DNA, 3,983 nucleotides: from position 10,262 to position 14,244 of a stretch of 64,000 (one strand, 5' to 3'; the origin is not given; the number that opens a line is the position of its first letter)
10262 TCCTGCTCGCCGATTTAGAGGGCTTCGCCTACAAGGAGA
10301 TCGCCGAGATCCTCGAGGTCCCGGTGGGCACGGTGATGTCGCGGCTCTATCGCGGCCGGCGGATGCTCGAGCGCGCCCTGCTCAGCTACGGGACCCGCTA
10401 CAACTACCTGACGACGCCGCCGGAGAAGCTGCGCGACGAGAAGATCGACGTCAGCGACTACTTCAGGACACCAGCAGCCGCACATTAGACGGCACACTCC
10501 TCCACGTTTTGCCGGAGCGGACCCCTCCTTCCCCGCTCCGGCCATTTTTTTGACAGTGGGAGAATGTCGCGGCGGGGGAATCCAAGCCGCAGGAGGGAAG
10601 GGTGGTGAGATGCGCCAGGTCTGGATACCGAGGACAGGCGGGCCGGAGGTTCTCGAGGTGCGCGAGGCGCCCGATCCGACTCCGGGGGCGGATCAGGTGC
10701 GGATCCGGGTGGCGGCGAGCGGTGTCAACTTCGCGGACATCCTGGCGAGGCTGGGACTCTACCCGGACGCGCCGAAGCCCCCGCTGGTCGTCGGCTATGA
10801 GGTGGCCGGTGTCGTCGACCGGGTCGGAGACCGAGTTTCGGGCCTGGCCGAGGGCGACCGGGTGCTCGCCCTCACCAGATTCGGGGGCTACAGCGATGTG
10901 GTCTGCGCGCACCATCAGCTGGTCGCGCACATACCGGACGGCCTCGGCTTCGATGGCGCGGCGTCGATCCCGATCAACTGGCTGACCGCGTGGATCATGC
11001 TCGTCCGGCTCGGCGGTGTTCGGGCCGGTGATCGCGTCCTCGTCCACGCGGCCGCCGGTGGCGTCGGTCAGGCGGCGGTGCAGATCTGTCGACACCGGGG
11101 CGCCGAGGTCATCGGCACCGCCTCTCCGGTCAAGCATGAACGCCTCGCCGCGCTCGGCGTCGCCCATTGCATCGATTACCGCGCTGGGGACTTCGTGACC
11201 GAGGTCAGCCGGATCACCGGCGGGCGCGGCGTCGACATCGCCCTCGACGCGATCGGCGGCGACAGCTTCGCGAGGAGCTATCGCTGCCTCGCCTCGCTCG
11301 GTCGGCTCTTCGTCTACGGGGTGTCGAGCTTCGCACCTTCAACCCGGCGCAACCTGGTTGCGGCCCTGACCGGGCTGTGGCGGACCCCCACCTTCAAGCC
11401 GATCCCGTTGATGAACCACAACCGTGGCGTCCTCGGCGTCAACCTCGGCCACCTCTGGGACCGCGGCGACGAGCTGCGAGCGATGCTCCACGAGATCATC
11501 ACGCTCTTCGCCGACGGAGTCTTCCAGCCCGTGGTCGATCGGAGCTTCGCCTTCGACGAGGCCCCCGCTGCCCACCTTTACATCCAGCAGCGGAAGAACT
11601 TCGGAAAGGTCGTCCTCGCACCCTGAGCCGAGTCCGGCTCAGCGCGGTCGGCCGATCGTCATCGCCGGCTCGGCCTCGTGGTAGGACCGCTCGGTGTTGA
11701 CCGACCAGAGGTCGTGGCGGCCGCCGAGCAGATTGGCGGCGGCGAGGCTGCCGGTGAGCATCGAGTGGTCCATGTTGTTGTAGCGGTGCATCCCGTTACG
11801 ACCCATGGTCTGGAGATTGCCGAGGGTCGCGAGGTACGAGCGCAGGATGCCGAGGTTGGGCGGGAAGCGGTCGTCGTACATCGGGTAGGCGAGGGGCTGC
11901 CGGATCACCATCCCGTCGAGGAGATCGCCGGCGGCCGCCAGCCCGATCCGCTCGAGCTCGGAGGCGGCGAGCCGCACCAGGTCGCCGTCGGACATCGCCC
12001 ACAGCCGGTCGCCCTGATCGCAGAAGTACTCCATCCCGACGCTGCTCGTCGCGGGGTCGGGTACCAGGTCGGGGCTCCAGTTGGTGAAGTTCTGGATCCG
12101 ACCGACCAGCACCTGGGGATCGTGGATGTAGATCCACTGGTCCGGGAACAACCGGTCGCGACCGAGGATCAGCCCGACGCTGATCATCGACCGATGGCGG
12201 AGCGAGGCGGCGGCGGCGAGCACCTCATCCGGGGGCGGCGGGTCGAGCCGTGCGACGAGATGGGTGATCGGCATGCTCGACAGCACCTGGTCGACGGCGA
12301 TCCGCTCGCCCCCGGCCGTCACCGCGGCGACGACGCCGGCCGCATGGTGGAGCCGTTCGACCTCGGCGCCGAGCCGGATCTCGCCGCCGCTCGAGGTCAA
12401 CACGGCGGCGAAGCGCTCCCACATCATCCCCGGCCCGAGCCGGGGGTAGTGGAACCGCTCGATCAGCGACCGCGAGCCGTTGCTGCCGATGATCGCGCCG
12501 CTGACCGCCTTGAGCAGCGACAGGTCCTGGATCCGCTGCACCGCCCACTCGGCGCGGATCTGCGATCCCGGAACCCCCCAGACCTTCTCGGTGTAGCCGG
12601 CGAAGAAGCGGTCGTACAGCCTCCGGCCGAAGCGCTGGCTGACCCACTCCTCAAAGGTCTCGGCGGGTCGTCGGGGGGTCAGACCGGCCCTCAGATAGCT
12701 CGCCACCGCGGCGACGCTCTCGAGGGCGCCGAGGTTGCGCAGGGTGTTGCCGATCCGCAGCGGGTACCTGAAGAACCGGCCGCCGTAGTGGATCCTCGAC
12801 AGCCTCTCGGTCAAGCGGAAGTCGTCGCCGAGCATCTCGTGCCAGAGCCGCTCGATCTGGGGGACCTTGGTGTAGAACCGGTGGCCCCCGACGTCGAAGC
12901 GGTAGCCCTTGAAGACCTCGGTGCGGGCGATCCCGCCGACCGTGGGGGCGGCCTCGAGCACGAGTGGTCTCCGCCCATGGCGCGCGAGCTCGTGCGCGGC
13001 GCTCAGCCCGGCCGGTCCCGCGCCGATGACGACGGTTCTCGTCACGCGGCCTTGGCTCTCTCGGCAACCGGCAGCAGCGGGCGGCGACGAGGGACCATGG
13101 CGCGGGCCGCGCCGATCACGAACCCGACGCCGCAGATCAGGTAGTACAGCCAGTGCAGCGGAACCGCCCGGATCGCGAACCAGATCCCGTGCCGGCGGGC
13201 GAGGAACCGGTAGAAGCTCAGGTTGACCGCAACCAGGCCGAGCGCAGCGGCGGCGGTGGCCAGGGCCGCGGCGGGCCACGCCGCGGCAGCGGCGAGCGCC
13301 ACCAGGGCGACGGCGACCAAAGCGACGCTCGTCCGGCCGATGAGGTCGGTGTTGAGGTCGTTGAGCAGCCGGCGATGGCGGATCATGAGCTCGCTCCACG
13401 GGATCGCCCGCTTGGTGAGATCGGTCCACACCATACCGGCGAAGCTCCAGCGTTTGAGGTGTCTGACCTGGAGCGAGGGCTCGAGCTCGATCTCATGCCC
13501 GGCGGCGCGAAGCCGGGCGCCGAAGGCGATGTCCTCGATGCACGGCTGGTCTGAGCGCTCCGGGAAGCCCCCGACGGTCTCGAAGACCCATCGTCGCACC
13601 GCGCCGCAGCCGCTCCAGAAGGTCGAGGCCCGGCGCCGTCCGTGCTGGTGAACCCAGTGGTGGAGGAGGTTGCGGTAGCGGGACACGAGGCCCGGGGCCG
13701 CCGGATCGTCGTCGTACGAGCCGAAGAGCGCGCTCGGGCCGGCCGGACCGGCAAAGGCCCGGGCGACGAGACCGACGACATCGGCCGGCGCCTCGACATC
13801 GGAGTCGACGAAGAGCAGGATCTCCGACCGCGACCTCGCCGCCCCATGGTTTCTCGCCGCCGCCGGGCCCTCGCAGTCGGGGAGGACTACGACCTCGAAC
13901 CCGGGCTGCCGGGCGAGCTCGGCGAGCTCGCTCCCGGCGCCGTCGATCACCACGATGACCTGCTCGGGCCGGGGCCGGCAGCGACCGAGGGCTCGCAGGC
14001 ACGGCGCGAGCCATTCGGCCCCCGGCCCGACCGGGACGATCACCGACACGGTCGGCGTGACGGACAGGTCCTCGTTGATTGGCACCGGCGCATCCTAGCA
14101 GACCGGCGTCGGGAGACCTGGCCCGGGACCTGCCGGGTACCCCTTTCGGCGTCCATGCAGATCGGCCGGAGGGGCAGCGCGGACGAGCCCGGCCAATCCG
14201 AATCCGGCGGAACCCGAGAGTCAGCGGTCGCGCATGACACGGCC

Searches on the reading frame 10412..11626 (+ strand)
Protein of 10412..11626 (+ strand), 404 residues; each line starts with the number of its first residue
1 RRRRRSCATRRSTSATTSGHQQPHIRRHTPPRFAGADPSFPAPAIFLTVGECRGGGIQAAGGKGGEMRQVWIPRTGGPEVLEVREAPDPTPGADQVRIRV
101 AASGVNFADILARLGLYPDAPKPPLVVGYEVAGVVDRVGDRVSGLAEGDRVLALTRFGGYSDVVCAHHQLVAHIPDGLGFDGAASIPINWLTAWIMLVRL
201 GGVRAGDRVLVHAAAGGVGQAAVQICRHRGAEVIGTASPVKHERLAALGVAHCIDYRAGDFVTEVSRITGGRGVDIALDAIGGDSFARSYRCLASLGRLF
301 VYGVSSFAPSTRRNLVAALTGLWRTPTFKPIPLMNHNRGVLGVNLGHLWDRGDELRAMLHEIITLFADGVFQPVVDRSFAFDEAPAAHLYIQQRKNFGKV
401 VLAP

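Call 86: search_protein_families(library=pfam, proteins=[window:10412-11626:+], max_evalue=0.001)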
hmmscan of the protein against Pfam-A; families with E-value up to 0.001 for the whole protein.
window:10412-11626:+ (404 aa): 3 families
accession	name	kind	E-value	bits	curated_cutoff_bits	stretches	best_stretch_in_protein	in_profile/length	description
PF13602.12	ADH_zinc_N_2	-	9.2e-25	88.5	27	1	248-402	1-134/134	Zinc-binding dehydrogenase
PF00107.32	ADH_zinc_N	-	1.5e-21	77.1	31.8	1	217-347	1-116/129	Zinc-binding dehydrogenase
PF08240.17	ADH_N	-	7.9e-16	58.6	23.5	1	92-176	1-104/104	Alcohol dehydrogenase GroES-like domain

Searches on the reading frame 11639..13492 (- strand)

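Call 91: search_protein_families(library=pfam, proteins=[window:11639-13492:-], max_evalue=0.001)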
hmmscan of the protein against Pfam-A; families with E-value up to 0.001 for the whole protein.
window:11639-13492:- (617 aa): 11 families
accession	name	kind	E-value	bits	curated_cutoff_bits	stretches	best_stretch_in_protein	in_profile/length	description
PF01593.30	Amino_oxidase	-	5.6e-25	88.9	19.8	1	161-516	2-364/443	Flavin containing amine oxidoreductase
PF13450.12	NAD_binding_8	-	1.4e-16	60.9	21.9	1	155-219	1-67/68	NAD(P)-binding Rossmann-like domain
PF01266.30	DAO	-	8.9e-09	35.8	27.9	1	153-186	2-35/353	FAD dependent oxidoreductase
PF07992.20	Pyr_redox_2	-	1.4e-07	31.7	26.1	1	152-189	2-41/291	Pyridine nucleotide-disulphide oxidoreductase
PF00890.30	FAD_binding_2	-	4.4e-06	26.6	20.4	1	154-187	3-36/414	FAD binding domain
PF01494.25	FAD_binding_3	-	2e-05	24.4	22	1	151-183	2-34/349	FAD binding domain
PF12831.13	FAD_oxidored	-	8.3e-05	22.5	27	1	154-189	3-38/416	FAD dependent oxidoreductase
PF03486.20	HI0933_like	-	0.00014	21.8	50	1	152-186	2-36/244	HI0933-like protein Rossmann domain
PF05834.18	Lycopene_cycl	-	0.00023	20.8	23.4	0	154-185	3-36/380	Lycopene cyclase protein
PF13738.12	Pyr_redox_3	-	0.0004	20.2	30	1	154-184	1-32/305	Pyridine nucleotide-disulphide oxidoreductase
PF01946.23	Thi4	-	0.00085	19.1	26.2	0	153-187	20-55/235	Thi4 family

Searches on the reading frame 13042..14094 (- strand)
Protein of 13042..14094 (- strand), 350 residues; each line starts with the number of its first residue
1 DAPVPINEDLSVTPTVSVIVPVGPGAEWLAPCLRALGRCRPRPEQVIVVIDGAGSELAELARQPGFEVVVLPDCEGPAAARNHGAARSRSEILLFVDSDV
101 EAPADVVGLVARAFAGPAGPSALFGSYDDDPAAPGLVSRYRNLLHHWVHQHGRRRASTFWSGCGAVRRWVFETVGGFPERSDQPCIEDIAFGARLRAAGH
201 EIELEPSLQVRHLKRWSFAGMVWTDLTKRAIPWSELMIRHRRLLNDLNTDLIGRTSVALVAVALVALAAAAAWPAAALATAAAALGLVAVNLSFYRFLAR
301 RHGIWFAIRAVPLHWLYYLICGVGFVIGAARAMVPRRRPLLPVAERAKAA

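Call 91: search_protein_families(library=pfam, proteins=[window:13042-14094:-], max_evalue=0.001)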
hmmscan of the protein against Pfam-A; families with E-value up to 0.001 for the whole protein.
window:13042-14094:- (350 aa): 5 families
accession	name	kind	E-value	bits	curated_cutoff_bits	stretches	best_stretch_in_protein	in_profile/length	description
PF00535.33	Glycos_transf_2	-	5.7e-12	46.3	23.3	1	17-137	1-128/168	Glycosyl transferase family 2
PF10111.15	Glyco_tranf_2_2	-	1.1e-05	25.6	27.3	0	76-102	68-94/276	Glycosyltransferase like family 2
PF13641.12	Glyco_tranf_2_3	-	3e-05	24.6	27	1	14-220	1-219/230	Glycosyltransferase like family 2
PF13506.12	Glyco_transf_21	-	0.00015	21.8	21.7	1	83-233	24-172/174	Glycosyl transferase family 21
PF02709.20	Glyco_transf_7C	-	0.00025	21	23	1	150-207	10-67/78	N-terminal domain of galactosyltransferase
